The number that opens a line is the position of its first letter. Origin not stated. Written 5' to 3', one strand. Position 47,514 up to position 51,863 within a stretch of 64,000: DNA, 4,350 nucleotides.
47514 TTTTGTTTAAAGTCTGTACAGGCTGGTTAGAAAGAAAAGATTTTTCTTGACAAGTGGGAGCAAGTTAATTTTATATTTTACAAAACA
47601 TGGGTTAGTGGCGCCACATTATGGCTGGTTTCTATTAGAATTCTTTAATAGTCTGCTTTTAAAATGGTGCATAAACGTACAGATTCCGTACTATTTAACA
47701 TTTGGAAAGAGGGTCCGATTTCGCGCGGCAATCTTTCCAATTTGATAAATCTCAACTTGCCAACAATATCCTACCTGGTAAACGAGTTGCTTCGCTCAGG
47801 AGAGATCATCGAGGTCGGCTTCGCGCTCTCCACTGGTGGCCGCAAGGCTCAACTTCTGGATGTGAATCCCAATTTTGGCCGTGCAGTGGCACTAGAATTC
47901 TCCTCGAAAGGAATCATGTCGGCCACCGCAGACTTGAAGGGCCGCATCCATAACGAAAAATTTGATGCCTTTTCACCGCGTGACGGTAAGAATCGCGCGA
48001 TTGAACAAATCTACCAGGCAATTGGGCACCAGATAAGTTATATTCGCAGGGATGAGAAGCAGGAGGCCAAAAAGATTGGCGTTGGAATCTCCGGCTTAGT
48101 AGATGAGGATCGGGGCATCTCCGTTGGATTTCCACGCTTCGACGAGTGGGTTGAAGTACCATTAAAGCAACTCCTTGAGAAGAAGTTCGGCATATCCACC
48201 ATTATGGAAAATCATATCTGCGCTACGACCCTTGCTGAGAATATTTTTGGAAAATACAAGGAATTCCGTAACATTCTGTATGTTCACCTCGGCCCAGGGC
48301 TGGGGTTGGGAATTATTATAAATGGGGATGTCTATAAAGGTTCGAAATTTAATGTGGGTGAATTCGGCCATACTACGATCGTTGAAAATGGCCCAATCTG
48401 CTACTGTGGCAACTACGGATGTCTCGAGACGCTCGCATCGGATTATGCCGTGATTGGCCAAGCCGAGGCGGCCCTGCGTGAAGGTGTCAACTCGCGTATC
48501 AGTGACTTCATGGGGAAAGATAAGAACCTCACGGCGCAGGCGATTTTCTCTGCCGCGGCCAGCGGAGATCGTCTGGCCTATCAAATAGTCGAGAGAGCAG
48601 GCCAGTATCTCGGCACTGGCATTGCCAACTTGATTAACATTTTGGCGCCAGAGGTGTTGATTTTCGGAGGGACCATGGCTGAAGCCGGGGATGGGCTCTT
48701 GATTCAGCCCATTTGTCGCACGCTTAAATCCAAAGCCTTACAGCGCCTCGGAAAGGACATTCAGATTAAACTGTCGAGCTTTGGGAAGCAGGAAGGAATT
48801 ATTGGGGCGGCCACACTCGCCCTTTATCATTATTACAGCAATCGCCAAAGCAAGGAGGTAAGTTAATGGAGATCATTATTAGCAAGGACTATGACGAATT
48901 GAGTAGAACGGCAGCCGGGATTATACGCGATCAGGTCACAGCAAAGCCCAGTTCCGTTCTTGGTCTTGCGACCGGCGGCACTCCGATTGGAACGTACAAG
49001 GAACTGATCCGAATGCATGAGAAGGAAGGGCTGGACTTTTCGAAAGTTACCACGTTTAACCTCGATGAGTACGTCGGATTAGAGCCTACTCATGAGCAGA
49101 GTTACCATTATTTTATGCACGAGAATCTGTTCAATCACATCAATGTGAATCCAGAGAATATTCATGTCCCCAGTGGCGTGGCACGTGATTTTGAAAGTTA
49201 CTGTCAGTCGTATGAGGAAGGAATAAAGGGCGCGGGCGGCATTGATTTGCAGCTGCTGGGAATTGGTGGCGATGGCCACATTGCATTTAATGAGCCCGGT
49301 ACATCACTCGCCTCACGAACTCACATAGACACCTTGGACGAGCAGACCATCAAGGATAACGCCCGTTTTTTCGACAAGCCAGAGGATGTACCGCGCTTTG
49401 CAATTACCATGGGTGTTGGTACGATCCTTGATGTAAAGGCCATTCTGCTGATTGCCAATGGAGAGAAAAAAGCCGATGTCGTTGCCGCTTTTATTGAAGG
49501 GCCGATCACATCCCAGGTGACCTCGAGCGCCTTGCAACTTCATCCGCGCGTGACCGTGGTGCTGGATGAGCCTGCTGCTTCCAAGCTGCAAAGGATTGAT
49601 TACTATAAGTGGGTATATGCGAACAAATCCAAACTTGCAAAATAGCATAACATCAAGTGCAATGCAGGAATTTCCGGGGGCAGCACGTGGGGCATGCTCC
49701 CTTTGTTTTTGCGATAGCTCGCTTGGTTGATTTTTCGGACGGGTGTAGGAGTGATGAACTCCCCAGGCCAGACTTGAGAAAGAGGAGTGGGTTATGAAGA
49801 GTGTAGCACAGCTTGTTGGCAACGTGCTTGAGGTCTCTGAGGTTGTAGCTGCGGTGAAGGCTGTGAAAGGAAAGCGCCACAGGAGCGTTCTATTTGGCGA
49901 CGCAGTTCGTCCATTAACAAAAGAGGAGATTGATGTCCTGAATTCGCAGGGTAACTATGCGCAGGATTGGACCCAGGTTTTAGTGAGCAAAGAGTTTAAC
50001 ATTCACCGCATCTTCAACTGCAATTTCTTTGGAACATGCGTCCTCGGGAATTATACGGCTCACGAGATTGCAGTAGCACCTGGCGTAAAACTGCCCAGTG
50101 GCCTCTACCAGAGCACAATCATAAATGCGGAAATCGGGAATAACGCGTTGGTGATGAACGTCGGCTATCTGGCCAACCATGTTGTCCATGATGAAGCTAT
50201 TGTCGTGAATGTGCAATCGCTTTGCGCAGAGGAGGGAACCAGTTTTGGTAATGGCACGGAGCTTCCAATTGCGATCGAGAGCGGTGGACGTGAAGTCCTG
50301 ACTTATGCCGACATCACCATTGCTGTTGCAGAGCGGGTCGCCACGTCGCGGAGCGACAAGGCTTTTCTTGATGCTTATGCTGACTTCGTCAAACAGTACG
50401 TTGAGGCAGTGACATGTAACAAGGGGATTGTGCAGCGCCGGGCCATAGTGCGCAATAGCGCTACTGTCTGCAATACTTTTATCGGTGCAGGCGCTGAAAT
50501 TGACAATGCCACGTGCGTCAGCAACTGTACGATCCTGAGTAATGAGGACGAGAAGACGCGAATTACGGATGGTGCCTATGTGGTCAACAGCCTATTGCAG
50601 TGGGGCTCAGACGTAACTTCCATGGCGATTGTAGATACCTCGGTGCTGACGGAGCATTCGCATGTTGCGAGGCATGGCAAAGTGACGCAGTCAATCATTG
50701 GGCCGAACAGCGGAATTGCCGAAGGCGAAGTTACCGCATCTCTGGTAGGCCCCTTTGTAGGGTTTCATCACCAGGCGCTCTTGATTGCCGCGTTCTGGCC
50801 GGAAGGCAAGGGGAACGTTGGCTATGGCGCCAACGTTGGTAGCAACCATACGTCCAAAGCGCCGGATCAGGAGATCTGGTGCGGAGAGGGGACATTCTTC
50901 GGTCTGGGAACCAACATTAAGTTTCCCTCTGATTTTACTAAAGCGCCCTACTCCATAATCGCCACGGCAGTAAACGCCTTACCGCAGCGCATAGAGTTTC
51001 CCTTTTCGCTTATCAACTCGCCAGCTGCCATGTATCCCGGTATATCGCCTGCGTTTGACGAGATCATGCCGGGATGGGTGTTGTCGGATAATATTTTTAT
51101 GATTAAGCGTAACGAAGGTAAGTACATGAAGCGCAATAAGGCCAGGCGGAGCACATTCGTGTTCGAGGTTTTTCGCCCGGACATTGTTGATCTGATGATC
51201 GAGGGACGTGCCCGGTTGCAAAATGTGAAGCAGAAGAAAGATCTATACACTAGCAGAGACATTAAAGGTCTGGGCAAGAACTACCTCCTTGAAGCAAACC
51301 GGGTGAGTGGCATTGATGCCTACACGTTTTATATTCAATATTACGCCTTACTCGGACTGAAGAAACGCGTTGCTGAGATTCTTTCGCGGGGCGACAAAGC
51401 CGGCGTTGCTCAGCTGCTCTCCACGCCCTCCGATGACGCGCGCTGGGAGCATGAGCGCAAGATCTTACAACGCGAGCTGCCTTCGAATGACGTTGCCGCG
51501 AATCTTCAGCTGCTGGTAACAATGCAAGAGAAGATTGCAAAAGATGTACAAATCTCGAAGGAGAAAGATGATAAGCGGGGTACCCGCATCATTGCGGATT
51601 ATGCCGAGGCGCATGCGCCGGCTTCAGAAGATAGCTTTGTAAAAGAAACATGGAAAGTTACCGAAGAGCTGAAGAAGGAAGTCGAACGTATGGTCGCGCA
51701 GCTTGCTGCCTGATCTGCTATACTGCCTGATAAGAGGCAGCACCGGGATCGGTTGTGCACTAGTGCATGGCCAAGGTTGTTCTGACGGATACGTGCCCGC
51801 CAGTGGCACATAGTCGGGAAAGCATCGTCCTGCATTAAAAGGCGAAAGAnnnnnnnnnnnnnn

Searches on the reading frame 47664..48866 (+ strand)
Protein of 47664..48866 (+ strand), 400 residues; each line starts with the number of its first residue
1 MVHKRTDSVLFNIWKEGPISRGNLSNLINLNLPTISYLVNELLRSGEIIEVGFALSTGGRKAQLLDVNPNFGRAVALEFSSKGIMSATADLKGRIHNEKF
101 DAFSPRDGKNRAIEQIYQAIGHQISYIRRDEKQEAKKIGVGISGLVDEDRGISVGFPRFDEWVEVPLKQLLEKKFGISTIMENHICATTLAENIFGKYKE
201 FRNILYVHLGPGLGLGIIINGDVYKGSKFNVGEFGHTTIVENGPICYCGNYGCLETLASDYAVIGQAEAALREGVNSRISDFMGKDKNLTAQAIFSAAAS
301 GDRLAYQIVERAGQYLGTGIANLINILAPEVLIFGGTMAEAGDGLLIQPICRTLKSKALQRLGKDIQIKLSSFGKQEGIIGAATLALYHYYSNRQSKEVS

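Call 26: search_protein_families(library=pfam, proteins=[window:47664-48866:+], max_evalue=0.00001)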
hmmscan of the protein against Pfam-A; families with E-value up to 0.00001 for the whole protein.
window:47664-48866:+ (400 aa): 1 family
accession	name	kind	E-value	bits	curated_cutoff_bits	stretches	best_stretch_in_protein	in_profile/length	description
PF00480.26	ROK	-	1.2e-56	192.8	22.9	1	110-387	29-292/294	ROK family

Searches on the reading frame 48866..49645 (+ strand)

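Call 26: search_protein_families(library=pfam, proteins=[window:48866-49645:+], max_evalue=0.00001)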
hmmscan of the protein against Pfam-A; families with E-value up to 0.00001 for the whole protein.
window:48866-49645:+ (259 aa): 1 family
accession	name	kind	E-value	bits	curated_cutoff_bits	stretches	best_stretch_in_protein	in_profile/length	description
PF01182.26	Glucosamine_iso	-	1.5e-21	77.7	27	1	12-213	10-206/225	Glucosamine-6-phosphate isomerases/6-phosphogluconolactonase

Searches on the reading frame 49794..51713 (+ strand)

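Call 26: search_protein_families(library=pfam, proteins=[window:49794-51713:+], max_evalue=0.00001)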
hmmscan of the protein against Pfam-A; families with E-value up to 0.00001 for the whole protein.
window:49794-51713:+ (639 aa): 2 families
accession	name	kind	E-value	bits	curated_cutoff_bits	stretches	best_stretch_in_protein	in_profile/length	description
PF16314.11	DUF4954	-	1.3e-56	192.5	26.2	1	39-478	2-432/433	Domain of unknown function (DUF4954)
PF24894.1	Hexapep_GlmU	-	6e-07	30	23.3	0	257-312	26-81/104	GlmU-like, C-terminal hexapeptide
